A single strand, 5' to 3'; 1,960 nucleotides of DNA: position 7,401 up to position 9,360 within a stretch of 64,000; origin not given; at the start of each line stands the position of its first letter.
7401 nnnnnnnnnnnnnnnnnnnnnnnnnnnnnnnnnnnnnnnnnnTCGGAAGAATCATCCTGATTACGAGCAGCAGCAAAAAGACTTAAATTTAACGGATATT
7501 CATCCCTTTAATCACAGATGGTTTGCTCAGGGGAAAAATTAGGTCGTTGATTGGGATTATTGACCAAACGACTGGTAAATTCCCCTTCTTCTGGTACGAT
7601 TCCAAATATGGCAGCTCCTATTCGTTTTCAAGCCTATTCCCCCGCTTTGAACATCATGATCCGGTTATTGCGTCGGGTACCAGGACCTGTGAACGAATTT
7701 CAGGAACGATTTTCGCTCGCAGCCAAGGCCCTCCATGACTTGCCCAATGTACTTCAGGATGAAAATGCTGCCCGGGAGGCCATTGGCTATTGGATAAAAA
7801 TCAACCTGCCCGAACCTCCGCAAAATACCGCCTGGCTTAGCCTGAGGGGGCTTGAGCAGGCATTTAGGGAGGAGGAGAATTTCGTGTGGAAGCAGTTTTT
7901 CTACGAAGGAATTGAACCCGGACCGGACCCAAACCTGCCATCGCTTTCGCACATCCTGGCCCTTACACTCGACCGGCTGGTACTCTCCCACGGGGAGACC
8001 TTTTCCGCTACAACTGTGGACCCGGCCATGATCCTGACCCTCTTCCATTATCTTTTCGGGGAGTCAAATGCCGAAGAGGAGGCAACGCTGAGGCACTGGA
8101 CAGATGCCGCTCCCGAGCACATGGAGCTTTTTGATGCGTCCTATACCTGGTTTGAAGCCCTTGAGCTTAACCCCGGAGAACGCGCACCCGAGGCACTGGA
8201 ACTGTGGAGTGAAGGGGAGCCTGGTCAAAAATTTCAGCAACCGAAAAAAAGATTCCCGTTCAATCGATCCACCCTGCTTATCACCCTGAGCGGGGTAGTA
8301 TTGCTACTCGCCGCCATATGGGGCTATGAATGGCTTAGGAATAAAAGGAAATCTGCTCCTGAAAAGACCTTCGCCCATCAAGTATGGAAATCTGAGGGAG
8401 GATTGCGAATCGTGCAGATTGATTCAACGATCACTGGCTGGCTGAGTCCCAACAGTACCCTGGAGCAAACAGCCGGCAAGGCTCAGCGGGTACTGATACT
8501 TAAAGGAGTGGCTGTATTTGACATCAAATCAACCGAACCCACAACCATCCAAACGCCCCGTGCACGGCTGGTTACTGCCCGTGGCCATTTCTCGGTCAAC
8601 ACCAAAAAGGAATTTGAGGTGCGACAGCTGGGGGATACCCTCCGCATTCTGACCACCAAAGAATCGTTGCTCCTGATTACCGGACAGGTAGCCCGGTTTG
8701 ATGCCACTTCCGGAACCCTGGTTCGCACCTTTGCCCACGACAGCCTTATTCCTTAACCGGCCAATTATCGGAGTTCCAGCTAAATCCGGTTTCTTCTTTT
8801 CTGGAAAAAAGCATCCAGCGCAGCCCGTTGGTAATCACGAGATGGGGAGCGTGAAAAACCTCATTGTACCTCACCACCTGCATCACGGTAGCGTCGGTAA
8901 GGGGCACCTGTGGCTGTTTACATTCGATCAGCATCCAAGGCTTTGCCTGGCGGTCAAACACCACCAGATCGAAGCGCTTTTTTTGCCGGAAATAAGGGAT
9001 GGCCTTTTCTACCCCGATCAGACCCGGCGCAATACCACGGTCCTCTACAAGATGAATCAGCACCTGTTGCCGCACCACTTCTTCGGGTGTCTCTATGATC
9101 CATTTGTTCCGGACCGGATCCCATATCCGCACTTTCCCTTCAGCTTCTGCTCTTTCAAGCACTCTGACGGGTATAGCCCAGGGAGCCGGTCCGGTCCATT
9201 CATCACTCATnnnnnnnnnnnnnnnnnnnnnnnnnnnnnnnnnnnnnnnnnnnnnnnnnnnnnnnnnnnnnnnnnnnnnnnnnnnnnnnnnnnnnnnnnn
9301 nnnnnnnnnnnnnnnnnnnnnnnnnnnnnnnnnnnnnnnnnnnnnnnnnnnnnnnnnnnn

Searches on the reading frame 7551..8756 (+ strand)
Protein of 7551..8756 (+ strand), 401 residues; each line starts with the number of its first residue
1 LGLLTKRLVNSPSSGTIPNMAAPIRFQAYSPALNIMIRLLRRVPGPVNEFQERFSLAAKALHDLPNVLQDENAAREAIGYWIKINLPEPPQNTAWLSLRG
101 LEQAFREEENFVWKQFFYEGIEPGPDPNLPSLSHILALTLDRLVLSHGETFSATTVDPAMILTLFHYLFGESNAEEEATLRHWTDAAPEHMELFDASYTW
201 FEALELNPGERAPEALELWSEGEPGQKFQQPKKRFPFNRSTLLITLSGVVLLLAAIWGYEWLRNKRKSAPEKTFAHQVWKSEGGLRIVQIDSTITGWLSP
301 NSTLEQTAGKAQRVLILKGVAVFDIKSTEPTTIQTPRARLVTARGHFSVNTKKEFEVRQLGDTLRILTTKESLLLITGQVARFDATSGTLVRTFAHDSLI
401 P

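Call 6: search_protein_families(library=pfam, proteins=[window:7551-8756:+], max_evalue=0.01)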
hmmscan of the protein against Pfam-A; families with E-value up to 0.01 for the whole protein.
window:7551-8756:+ (401 aa): 1 family
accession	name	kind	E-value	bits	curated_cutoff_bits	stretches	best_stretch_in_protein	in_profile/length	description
PF04773.18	FecR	-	0.0035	18.2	24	1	295-354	20-86/97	FecR protein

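Call 7: search_protein_families(library=ncbifam, proteins=[window:7551-8756:+], max_evalue=0.01)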
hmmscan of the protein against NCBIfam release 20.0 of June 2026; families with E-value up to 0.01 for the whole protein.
window:7551-8756:+ (401 aa): 0 families

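Call 66: search_solved_structures(query=A5, max_evalue=10, show_alignments=2)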
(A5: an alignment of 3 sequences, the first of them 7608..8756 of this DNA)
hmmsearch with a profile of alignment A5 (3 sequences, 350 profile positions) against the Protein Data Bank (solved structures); distinct sequences matched with E-value up to 10: 5.
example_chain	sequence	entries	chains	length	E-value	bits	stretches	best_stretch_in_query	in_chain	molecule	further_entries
4a69_C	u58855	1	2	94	1.4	11.3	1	175-220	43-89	NUCLEAR RECEPTOR COREPRESSOR 2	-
1xc5_A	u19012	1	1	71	1.5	11.1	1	175-220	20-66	Nuclear receptor corepressor 2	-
9i0y_0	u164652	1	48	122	1.9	10.8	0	138-171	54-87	DUF3992 domain-containing protein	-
4fbw_A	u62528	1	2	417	1.9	10.8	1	229-271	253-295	DNA repair protein rad32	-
4fcx_B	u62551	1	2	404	2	10.7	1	229-271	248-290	DNA repair protein rad32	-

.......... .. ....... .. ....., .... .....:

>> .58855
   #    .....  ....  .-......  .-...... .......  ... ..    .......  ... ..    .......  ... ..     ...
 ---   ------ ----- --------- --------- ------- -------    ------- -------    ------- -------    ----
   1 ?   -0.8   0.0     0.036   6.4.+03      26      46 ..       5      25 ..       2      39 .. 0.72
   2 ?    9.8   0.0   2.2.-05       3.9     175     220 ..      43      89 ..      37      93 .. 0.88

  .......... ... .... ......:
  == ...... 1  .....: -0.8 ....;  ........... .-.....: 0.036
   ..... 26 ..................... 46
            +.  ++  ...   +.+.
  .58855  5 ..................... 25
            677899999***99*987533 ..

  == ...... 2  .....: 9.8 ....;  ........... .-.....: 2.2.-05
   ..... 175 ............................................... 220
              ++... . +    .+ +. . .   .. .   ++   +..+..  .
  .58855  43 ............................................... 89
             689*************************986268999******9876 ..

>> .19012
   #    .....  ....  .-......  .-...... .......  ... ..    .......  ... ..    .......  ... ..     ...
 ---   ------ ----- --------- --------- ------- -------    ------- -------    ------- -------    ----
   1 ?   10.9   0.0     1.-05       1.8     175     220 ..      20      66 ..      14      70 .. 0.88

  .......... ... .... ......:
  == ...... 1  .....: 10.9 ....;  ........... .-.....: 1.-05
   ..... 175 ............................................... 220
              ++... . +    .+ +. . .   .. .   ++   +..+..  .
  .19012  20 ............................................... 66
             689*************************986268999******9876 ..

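Call 67: search_protein_families(library=pfam, alignment_id=A5, max_evalue=10)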
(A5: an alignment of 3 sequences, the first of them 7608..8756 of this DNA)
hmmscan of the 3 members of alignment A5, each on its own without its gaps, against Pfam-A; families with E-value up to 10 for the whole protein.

A. member 1, window:7608-8756:+ (382 aa): 2 families
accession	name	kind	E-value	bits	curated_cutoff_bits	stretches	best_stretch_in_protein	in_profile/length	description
PF04773.18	FecR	-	0.0032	18.3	24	1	276-335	20-86/97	FecR protein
PF23898.1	Crass_capsid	-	0.29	9.9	27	1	134-181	27-74/496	Crassvirus major capsid protein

B. families by the number of members that match (of 3 scanned): 2 families
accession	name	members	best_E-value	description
PF04773.18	FecR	1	0.0032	FecR protein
PF23898.1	Crass_capsid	1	0.29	Crassvirus major capsid protein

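Call 76: search_protein_families(library=padloc, proteins=[window:7608-8756:+], max_evalue=0.01)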
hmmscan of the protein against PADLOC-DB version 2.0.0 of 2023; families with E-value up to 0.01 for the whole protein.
window:7608-8756:+ (382 aa): 0 families

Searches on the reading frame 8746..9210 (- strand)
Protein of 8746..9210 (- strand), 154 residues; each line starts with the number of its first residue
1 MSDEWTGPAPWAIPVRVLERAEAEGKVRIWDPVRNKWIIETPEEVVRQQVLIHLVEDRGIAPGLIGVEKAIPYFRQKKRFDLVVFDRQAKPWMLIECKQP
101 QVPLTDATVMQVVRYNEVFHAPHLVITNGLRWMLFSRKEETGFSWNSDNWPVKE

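Call 19: search_protein_families(library=pfam, proteins=[window:8746-9210:-], max_evalue=0.1)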
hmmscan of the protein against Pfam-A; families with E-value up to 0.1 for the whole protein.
window:8746-9210:- (154 aa): 4 families
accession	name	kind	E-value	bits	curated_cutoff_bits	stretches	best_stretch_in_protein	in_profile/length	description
PF13588.12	HSDR_N_2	-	9.8e-27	93.7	25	1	42-140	1-99/110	Type I restriction enzyme R protein N terminus (HSDR_N)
PF04313.20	HSDR_N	-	0.00033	21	25.1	1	75-140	123-195/198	Type I restriction enzyme R protein N terminus (HSDR_N)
PF03008.20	DUF234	-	0.049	14.5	22.5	1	34-100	28-90/100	Archaea bacterial proteins of unknown function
PF24371.1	DUF7527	-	0.062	13.3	27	1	75-115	122-162/237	Domain of unknown function (DUF7527)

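Call 76: search_protein_families(library=padloc, proteins=[window:8746-9210:-], max_evalue=0.01)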
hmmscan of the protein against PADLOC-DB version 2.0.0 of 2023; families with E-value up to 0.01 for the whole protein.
window:8746-9210:- (154 aa): 4 families
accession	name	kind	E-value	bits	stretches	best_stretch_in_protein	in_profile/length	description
PDLC03034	MTase_I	-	7e-12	42.4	1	17-142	31-157/672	Type I methyltransferase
PDLC03018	MTase_I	-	1.5e-07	28.3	1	27-129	9-120/749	Type I methyltransferase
PDLC03317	MTase_II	-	0.0001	18.8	1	72-147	40-115/831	Type II methyltransferase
PDLC04134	mad2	-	0.00011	19.2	1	43-140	5-103/492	mads_2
